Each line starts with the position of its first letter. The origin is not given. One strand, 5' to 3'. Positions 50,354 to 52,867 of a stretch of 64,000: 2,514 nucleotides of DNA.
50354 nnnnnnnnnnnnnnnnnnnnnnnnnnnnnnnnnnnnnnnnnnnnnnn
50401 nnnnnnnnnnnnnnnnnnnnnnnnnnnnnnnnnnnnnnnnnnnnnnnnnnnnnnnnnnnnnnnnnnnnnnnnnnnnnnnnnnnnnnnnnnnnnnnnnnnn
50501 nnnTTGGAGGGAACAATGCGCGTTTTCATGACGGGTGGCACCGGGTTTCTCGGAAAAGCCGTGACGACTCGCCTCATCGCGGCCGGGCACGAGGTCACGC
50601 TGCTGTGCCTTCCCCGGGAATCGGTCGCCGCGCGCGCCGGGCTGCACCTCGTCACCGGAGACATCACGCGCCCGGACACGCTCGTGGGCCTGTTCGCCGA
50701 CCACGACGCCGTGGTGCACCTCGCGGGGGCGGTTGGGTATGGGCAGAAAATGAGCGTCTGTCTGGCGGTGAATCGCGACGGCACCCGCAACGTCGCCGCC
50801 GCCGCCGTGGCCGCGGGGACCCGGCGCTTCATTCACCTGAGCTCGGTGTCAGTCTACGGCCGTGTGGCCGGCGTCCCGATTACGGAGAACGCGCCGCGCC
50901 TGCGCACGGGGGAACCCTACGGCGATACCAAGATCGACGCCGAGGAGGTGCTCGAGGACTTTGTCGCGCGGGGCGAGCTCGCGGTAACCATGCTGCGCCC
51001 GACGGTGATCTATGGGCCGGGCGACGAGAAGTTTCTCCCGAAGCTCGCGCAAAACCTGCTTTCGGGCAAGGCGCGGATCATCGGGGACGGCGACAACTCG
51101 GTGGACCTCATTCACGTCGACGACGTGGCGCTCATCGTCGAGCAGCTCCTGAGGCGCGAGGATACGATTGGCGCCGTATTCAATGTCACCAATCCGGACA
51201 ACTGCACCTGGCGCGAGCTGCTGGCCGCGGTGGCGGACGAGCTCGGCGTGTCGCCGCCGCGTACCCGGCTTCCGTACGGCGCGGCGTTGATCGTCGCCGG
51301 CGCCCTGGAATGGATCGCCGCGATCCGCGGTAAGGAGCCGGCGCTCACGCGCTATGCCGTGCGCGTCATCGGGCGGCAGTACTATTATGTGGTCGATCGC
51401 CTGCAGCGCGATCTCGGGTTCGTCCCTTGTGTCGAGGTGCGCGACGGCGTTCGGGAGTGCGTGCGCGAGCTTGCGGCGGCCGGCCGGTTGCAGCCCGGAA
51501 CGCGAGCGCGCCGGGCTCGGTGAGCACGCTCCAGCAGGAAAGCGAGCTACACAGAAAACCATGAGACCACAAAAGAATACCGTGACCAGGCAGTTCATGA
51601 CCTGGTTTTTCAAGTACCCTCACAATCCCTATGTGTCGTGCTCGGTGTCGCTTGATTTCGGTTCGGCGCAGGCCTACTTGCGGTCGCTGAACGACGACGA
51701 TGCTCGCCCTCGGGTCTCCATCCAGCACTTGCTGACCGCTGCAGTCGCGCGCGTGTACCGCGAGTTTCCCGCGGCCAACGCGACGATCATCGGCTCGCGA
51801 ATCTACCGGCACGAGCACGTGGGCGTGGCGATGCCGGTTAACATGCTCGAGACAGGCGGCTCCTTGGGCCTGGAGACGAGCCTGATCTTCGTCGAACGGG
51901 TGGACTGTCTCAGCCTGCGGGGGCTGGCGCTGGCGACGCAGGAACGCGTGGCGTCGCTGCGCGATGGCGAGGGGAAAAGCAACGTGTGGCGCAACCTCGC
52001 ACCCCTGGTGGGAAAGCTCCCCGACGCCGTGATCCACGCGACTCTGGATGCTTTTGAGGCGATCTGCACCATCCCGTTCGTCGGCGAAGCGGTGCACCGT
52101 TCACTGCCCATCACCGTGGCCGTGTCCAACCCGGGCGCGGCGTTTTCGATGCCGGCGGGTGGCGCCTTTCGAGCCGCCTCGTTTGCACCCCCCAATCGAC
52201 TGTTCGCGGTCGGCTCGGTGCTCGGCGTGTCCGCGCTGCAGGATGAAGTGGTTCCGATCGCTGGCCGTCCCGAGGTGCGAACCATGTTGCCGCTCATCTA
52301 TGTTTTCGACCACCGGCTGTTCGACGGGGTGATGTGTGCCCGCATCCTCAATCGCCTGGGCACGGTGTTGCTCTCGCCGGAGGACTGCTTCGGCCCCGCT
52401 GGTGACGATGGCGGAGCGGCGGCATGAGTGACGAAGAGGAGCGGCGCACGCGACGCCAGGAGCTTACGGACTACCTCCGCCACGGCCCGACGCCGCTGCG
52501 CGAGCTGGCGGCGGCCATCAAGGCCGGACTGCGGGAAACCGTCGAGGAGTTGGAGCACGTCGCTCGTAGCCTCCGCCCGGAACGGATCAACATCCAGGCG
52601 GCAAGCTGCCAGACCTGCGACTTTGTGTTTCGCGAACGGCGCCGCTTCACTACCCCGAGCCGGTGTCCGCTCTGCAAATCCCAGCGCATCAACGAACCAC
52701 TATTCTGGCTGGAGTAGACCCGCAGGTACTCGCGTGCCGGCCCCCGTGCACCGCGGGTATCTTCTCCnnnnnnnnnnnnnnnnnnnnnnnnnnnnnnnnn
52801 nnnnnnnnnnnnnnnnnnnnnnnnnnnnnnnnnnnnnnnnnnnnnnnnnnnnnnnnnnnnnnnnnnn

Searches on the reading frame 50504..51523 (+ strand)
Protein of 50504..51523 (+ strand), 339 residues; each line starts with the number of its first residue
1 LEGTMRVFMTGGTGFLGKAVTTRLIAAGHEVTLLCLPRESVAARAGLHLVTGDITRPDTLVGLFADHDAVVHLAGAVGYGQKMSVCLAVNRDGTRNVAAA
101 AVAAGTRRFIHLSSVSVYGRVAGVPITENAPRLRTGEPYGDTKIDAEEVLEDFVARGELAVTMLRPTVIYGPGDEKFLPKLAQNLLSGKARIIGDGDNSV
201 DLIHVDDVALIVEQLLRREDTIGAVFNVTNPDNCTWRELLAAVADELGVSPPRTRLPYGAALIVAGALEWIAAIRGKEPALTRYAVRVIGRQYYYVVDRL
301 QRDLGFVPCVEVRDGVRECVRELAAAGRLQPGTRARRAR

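Call 7: search_protein_families(library=pfam, proteins=[window:50504-51523:+])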
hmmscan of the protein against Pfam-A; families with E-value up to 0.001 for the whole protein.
window:50504-51523:+ (339 aa): 7 families
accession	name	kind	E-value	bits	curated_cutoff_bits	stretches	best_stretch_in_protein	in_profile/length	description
PF01370.27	Epimerase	-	4.3e-45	154.4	20.9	1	7-228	1-239/240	NAD dependent epimerase/dehydratase family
PF01073.25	3Beta_HSD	-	3.6e-25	89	22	1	9-257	2-279/280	3-beta hydroxysteroid dehydrogenase/isomerase family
PF16363.11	GDP_Man_Dehyd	-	3.3e-21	76.5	27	1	9-243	2-262/332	GDP-mannose 4,6 dehydratase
PF13460.12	NAD_binding_10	-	2e-19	70.6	27.2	1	11-170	1-147/184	NAD(P)H-binding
PF07993.18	NAD_binding_4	-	1.8e-15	57.2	20.1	1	48-171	64-209/258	Male sterility protein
PF04321.23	RmlD_sub_bind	-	2.1e-14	53.7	27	1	5-251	1-235/287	RmlD substrate binding domain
PF05368.20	NmrA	-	5.5e-07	29.9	27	1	6-222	4-209/298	NmrA-like family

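Call 8: search_protein_families(library=ncbifam, proteins=[window:50504-51523:+])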
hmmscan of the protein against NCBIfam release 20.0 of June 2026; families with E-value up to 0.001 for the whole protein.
window:50504-51523:+ (339 aa): 24 families
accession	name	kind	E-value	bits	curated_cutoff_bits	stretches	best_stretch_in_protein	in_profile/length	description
NF042422.1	oxyalk_red_OleD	equivalog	4.3e-45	154.5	580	1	5-319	1-324/329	2-alkyl-3-oxoalkanoate reductase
NF042423.1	oxyalk_red_Shew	equivalog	2.9e-38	131.8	580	1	5-317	9-329/331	2-alkyl-3-oxoalkanoate reductase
TIGR03466.1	HpnA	hypoth_equivalog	2.3e-36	125.3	367.65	1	5-325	1-323/327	hopanoid-associated sugar epimerase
TIGR04180.1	EDH_00030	hypoth_equivalog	2.2e-27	95.9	475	1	7-248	1-257/297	NAD-dependent 4,6-dehydratase LegB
TIGR01181.1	dTDP_gluc_dehyt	equivalog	7.8e-22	77.8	365.1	1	7-321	2-309/321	dTDP-glucose 4,6-dehydratase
NF058621.1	DiazavRedAvaA7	equivalog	2.9e-19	69.8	400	1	5-257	1-257/304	3-diazoavenalumate denitrifying reductase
TIGR01179.1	galE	equivalog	5.5e-19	68.2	262.3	1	7-166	2-173/332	UDP-glucose 4-epimerase GalE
TIGR01746.1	Thioester-redct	subfamily_domain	6.8e-19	68.3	213.35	1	63-245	85-279/371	thioester reductase domain-containing protein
TIGR01777.1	yfcH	hypoth_equivalog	1e-18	67.9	207.35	1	7-248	1-242/292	TIGR01777 family oxidoreductase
NF005539.0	PRK07201.1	equivalog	3.8e-17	62.2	549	1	5-251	1-270/657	SDR family oxidoreductase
NF007956.0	PRK10675.1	subfamily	8.4e-16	58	394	1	5-165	1-176/338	UDP-glucose 4-epimerase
NF004520.0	PRK05865.1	equivalog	8.7e-16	57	1509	1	5-244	1-199/854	sugar epimerase family protein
NF043036.1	ErythonDh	equivalog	9.2e-14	51.3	325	1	5-174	1-185/321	D-erythronate dehydrogenase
NF052578.1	StrlDmthSdmBMthl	equivalog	4.5e-13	49.6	600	1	5-320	1-319/328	sterol demethylase protein SdmB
NF050030.1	thlkprotThyD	equivalog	7.3e-11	41.8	400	1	5-247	1-250/305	thylakoid membrane protein ThyD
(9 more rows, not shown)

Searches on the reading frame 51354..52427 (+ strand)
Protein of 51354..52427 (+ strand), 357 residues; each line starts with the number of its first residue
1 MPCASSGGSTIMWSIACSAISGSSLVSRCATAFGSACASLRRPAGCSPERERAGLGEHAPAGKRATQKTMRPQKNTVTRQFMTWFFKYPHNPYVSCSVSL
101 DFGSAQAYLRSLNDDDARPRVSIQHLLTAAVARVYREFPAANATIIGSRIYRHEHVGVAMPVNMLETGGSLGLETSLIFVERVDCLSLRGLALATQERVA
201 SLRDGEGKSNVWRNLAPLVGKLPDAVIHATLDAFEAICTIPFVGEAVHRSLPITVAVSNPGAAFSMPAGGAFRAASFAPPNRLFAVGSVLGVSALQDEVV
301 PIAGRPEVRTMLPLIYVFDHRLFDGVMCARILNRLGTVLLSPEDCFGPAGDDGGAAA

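Call 7: search_protein_families(library=pfam, proteins=[window:51354-52427:+])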
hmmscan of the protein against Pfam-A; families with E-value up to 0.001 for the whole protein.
window:51354-52427:+ (357 aa): 1 family
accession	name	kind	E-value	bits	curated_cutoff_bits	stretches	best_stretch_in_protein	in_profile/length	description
PF00198.28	2-oxoacid_dh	-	1.5e-14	54.5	23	2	288-344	173-229/232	2-oxoacid dehydrogenases acyltransferase (catalytic domain)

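Call 8: search_protein_families(library=ncbifam, proteins=[window:51354-52427:+])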
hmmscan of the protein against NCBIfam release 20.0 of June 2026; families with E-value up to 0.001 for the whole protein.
window:51354-52427:+ (357 aa): 6 families
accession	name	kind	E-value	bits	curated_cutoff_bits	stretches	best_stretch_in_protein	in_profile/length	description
TIGR01349.1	PDHac_trf_mito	equivalog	5.5e-08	32.4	445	0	93-164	236-306/437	pyruvate dehydrogenase complex dihydrolipoamide acetyltransferase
NF011416.0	PRK14843.1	equivalog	9.5e-07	28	429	1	247-341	247-341/347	dihydrolipoamide acetyltransferase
TIGR01348.1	PDHac_trf_long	equivalog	8.2e-06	24.6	552.1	1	261-339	502-579/587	dihydrolipoyllysine-residue acetyltransferase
NF004309.0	PRK05704.1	equivalog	0.00013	21.5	449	0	286-343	345-402/408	2-oxoglutarate dehydrogenase complex dihydrolipoyllysine-residue succinyltransferase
TIGR01347.1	sucB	equivalog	0.00033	20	378.65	0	286-342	341-397/404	dihydrolipoyllysine-residue succinyltransferase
NF008814.0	PRK11854.1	equivalog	0.00033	19.2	722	1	261-339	552-629/637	pyruvate dehydrogenase complex dihydrolipoyllysine-residue acetyltransferase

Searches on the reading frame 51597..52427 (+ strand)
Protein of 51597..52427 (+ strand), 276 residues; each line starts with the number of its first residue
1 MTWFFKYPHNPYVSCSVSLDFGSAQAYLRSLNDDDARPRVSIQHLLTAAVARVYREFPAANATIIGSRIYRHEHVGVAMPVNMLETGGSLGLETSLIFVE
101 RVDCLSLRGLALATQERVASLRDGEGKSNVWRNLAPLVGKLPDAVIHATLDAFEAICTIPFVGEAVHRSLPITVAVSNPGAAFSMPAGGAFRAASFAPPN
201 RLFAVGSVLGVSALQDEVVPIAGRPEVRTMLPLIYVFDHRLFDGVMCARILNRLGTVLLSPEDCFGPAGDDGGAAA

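Call 69: search_protein_families(library=pfam, proteins=[window:51597-52427:+], max_evalue=0.001)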
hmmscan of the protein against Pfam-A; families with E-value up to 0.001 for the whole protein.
window:51597-52427:+ (276 aa): 1 family
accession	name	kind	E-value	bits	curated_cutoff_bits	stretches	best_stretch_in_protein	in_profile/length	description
PF00198.28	2-oxoacid_dh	-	8.2e-15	55.3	23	2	207-263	173-229/232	2-oxoacid dehydrogenases acyltransferase (catalytic domain)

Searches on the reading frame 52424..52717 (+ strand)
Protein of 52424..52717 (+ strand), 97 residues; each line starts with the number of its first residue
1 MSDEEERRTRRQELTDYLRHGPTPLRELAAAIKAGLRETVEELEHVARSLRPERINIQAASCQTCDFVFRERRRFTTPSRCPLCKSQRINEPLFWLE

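Call 69: search_protein_families(library=pfam, proteins=[window:52424-52717:+], max_evalue=0.001)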
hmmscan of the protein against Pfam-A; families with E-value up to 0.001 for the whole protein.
window:52424-52717:+ (97 aa): 2 families
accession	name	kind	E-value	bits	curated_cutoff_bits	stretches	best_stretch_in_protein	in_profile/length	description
PF23470.1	Zn_ribbon_PF0610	-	2.6e-09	37.1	26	1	60-97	2-37/39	PF0610 rubredoxin-like zinc beta-ribbon domain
PF21476.4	PF0610-like_N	-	1.2e-07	32.3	33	1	9-53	1-45/50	PF0610-like, N-terminal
